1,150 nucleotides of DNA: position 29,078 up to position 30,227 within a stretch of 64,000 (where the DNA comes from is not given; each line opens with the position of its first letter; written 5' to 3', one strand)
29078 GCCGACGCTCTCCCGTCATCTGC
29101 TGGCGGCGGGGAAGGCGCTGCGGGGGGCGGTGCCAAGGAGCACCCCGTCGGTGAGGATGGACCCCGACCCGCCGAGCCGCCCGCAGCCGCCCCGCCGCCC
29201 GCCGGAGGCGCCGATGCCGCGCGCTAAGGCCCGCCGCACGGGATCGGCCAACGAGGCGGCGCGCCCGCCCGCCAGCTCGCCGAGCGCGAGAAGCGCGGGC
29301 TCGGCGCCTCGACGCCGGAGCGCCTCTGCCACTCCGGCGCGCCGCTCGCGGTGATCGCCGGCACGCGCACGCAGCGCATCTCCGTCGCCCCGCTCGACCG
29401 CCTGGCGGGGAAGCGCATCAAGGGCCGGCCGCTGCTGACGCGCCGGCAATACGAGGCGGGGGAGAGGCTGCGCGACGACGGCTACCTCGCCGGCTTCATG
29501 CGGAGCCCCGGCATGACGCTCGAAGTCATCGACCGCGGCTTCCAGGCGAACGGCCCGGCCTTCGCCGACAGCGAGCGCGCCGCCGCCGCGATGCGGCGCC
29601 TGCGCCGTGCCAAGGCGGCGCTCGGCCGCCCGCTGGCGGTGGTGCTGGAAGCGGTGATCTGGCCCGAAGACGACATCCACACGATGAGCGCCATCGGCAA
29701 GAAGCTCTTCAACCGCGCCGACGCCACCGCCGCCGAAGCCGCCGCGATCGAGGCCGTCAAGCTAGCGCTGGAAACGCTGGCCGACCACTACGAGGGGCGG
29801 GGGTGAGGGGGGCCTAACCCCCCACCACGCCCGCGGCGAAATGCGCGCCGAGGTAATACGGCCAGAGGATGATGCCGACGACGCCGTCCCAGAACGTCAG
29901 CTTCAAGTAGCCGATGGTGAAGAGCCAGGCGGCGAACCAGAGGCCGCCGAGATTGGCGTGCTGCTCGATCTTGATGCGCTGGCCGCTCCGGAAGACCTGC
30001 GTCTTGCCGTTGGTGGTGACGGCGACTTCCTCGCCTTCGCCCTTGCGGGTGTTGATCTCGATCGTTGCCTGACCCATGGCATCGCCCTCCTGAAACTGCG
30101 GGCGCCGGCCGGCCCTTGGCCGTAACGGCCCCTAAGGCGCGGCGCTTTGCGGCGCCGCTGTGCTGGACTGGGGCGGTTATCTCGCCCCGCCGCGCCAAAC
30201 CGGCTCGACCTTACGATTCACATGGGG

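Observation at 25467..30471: Degraded prophage-like replication module: XRE repressor with palindromic operators, 45-bp tandem repeats, DnaA_C-domain protein and DUF1376 protein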

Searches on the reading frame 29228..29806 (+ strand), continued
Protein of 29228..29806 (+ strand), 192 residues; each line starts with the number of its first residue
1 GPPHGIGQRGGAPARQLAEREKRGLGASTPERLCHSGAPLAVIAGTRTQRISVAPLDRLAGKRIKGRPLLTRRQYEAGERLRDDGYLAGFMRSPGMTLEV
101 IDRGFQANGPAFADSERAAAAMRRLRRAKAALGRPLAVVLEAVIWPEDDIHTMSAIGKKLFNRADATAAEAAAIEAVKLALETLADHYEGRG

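Call 86: fold_search(model_id=the predicted structure, library=viral)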
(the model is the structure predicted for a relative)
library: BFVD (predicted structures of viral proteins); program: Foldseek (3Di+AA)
matches with E <= 10: 159; with E <= 0.001: 1
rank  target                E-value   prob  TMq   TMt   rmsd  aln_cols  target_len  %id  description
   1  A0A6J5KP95            8.6e-04  1.00  0.50  0.49   6.1       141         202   20  DUF6456 domain-containing protein [uncultured Caudovirales phage]
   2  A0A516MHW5            2.4e-03  1.00  0.44  0.51   3.6       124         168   18  (no name in the UniProt tables at hand)
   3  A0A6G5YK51            5.9e-03  1.00  0.46  0.50   6.0       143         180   18  (no name in the UniProt tables at hand)
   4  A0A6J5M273            1.9e-02  1.00  0.41  0.38  10.0       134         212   16  Uncharacterized protein [uncultured Caudovirales phage]
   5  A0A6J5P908            2.0e-02  1.00  0.39  0.50   5.7       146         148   22  Uncharacterized protein [uncultured Caudovirales phage]
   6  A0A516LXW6            4.1e-02  1.00  0.43  0.45  14.6       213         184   20  (no name in the UniProt tables at hand)
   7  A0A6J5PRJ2            4.7e-02  1.00  0.36  0.35   8.2       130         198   19  Uncharacterized protein [uncultured Caudovirales phage]
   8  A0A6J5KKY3            5.7e-02  1.00  0.43  0.55   4.5       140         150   21  Uncharacterized protein [uncultured Caudovirales phage]
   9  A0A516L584            6.6e-02  1.00  0.45  0.51   6.0       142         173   15  (no name in the UniProt tables at hand)
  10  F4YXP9                1.2e-01  1.00  0.38  0.25   6.8       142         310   19  DUF6456 domain-containing protein [Roseobacter phage RDJL Phi 1]
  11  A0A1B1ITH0            1.3e-01  1.00  0.43  0.50   5.5       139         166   17  (no name in the UniProt tables at hand)
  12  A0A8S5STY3            3.0e-01  0.99  0.39  0.43   6.1       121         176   17  Uncharacterized protein [Siphoviridae sp. ctFgp7]
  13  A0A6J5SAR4            3.1e-01  0.94  0.34  0.39   5.8       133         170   19  Uncharacterized protein [uncultured Caudovirales phage]
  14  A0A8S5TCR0            5.0e-01  0.87  0.34  0.51  12.8       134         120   13  Anti-sigma F factor [Phage sp. ctesc4]
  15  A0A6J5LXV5            5.3e-01  0.84  0.34  0.35   7.3       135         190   14  Uncharacterized protein [uncultured Caudovirales phage]
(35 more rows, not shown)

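Call 97: search_protein_families(library=phrogs, proteins=[L081:9884-10552:+, L001:986-1663:+], max_evalue=0.01)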
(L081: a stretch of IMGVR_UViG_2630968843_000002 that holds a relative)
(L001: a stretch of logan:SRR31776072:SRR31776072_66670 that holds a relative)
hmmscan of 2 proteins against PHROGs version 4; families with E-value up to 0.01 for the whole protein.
L081:9884-10552:+ (222 aa): 1 family
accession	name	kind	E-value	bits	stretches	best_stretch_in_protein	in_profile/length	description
phrog_16492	-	unknown function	0.00095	19.9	1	29-195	8-170/177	-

L001:986-1663:+ (225 aa): 0 families

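Call 99: find_encoding_contigs(protein=P0091, flank=10000, max_places=2)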
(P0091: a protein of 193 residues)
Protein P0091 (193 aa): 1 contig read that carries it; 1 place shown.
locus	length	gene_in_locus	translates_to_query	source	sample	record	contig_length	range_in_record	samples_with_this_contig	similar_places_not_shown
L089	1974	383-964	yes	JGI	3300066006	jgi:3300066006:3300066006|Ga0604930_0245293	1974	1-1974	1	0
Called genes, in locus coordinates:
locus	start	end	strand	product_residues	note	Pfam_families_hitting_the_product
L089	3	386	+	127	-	?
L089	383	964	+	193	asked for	PF20057:DUF6456 (weak)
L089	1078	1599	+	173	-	-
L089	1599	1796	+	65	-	-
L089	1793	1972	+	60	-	?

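Call 100: find_encoding_contigs(protein=P0092, flank=10000, max_places=2)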
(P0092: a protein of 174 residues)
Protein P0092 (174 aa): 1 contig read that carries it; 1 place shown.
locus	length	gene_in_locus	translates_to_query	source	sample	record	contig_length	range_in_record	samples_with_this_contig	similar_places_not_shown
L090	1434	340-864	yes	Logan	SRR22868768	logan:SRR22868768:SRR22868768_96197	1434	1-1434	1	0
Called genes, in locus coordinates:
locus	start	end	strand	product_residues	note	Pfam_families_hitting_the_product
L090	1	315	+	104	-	?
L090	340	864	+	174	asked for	PF20057:DUF6456 (weak)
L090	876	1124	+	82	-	PF04545:Sigma70_r4 (weak)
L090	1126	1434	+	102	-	?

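Call 101: find_encoding_contigs(protein=P0093, flank=10000, max_places=2)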
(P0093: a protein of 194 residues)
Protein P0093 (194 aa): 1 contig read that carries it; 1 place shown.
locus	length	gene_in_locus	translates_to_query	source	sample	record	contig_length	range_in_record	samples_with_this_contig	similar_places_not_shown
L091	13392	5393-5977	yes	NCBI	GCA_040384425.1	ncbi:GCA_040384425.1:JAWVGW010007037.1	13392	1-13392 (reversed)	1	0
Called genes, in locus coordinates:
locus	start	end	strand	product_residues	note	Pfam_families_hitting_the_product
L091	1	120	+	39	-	?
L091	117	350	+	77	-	-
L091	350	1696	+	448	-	-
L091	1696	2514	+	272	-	-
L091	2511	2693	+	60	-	-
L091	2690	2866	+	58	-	-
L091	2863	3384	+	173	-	PF07750:GcrA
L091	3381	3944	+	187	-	PF08299:Bac_DnaA_C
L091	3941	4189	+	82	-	-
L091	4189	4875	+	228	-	PF07120:DUF1376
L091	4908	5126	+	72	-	-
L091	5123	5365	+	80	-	-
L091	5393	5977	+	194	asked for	PF20057:DUF6456 (weak)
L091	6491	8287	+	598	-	-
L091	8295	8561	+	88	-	-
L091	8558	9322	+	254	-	-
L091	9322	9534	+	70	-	-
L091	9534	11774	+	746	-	PF23899:SU10_portal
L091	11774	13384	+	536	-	PF18760:ART-PolyVal (faint)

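Call 115: search_dna_similar(query=L091:5393-5977:+, collection=phages, mode=protein, max_evalue=0.001, max_rows=15)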
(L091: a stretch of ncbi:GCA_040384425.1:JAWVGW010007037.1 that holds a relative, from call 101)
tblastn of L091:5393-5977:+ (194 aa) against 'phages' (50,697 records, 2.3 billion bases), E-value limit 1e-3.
No match.

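Call 117: search_protein_families(library=pfam, proteins=[L009:8187-8606:+, L009:8172-8777:-, L008:10828-11484:-, L008:11567-11941:-, L008:18254-18667:+, L009:13742-14668:+, L008:13128-14867:-, L019:9800-10387:+, L013:6394-7071:+, L012:6332-7096:+], max_evalue=0.001)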
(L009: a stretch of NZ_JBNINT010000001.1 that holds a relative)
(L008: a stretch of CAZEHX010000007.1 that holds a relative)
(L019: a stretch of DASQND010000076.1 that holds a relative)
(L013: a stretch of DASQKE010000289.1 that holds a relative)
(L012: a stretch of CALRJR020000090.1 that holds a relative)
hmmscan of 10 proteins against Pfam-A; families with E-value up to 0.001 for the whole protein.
L009:8187-8606:+ (139 aa): 1 family
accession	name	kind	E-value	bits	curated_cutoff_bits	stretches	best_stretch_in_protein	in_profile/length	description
PF05443.17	ROS_MUCR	-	4.9e-55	185.3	25.4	1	11-132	2-123/123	ROS/MUCR transcriptional regulator protein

L009:8172-8777:- (201 aa): 0 families

L008:10828-11484:- (218 aa): 1 family
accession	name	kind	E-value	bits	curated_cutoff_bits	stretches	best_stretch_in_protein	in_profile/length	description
PF02657.20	SufE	-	6.5e-48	162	27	1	78-203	1-120/121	Fe-S metabolism associated domain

L008:11567-11941:- (124 aa): 1 family
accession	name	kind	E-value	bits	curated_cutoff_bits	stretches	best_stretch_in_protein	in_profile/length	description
PF17264.7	DUF5330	-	1.3e-07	32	27.5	1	51-84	3-36/65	Family of unknown function (DUF5330)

L008:18254-18667:+ (137 aa): 1 family
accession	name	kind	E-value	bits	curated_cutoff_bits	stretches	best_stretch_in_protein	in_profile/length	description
PF07372.17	DUF1491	-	2.8e-29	101.9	25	1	10-115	1-103/104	Protein of unknown function (DUF1491)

L009:13742-14668:+ (308 aa): 2 families
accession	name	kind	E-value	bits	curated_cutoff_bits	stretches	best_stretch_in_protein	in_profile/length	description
PF01471.23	PG_binding_1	-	2.3e-21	76.1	23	2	96-149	4-57/57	Putative peptidoglycan binding domain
PF08823.16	PG_binding_2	-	8.2e-05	23.2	21.1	0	97-129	18-50/74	Putative peptidoglycan binding domain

L008:13128-14867:- (579 aa): 7 families
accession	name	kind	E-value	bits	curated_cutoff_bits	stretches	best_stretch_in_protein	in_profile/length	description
PF12860.13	PAS_7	-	4.9e-39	133.5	27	2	40-157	1-113/115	PAS fold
PF02518.31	HATPase_c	-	1.8e-28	99.7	26.4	1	445-555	2-110/111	Histidine kinase-, DNA gyrase B-, and HSP90-like ATPase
PF00512.31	HisKA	-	6.4e-20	71.4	26.9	1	330-398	2-66/66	His Kinase A (phospho-acceptor) domain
PF13188.13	PAS_8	-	3.5e-09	36.7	21.8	0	160-213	2-55/65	PAS domain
PF08448.16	PAS_4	-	5.9e-06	26.9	23.1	1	40-153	1-107/110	PAS fold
PF13581.12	HATPase_c_2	-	0.00016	22.2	27.4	1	447-532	30-112/127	Histidine kinase-like ATPase domain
PF00989.32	PAS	-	0.00029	21.3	22.6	0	160-199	2-41/113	PAS fold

L019:9800-10387:+ (195 aa): 1 family
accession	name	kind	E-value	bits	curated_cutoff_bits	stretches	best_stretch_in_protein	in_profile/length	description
PF20057.4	DUF6456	-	1.1e-41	142.5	26.3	1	65-193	2-135/136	Domain of unknown function (DUF6456)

L013:6394-7071:+ (225 aa): 6 families
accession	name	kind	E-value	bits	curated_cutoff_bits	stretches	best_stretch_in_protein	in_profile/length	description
PF13417.12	GST_N_3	-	8.2e-17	61.7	22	1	15-87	2-74/75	Glutathione S-transferase, N-terminal domain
PF13409.12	GST_N_2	-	3.2e-13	50.5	25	1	20-82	2-69/70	Glutathione S-transferase, N-terminal domain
PF02798.26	GST_N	-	7e-10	39.5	20.9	1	12-81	3-75/76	Glutathione S-transferase, N-terminal domain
PF14497.11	GST_C_3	-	7.8e-09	36.1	21.6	1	139-215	25-102/104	Glutathione S-transferase, C-terminal domain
PF00043.30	GST_C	-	8.3e-09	36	20.7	1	137-208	22-93/93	Glutathione S-transferase, C-terminal domain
PF13410.11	GST_C_2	-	4.1e-06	27.2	24.9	1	144-203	9-69/69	Glutathione S-transferase, C-terminal domain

L012:6332-7096:+ (254 aa): 0 families

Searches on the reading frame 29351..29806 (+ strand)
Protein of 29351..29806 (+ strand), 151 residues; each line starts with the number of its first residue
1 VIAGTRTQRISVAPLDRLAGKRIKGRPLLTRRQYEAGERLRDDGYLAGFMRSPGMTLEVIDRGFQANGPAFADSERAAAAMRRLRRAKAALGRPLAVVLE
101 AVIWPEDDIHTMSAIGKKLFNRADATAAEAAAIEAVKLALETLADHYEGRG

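Call 4: search_protein_families(library=pfam, proteins=[window:29351-29806:+], max_evalue=0.01)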
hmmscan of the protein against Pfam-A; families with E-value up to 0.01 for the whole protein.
window:29351-29806:+ (151 aa): 1 family
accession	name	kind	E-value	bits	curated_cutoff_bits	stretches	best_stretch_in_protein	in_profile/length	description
PF20057.4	DUF6456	-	1.5e-12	48.2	26.3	1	13-148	8-135/136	Domain of unknown function (DUF6456)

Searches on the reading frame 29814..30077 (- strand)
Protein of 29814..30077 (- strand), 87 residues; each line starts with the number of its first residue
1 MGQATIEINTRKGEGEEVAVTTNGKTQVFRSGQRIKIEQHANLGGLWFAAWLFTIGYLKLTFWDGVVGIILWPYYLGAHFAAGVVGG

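Call 4: search_protein_families(library=pfam, proteins=[window:29814-30077:-], max_evalue=0.01)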
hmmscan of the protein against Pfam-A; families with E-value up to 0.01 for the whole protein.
window:29814-30077:- (87 aa): 0 families

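Call 22: search_protein_families(library=ncbifam, proteins=[window:29814-30077:-], max_evalue=0.01)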
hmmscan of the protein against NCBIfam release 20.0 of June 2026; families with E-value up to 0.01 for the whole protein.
window:29814-30077:- (87 aa): 0 families

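Call 23: search_protein_families(library=phrogs, proteins=[window:29814-30077:-], max_evalue=0.01)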
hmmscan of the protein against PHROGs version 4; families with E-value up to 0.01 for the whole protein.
window:29814-30077:- (87 aa): 0 families

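Call 84: search_dna_similar(query=window:29814-30077:-, collection=phages, mode=protein, max_evalue=0.01, max_rows=10)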
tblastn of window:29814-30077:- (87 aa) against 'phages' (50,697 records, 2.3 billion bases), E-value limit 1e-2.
No match.

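Call 96: search_protein_families(library=padloc, proteins=[window:29814-30077:-], max_evalue=0.01)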
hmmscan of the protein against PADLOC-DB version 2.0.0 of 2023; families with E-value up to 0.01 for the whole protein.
window:29814-30077:- (87 aa): 1 family
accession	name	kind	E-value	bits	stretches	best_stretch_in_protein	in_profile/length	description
PDLC01549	typeIV_Cas6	-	0.007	14.2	1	16-60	159-203/216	CAS-IV-A; effector_UNK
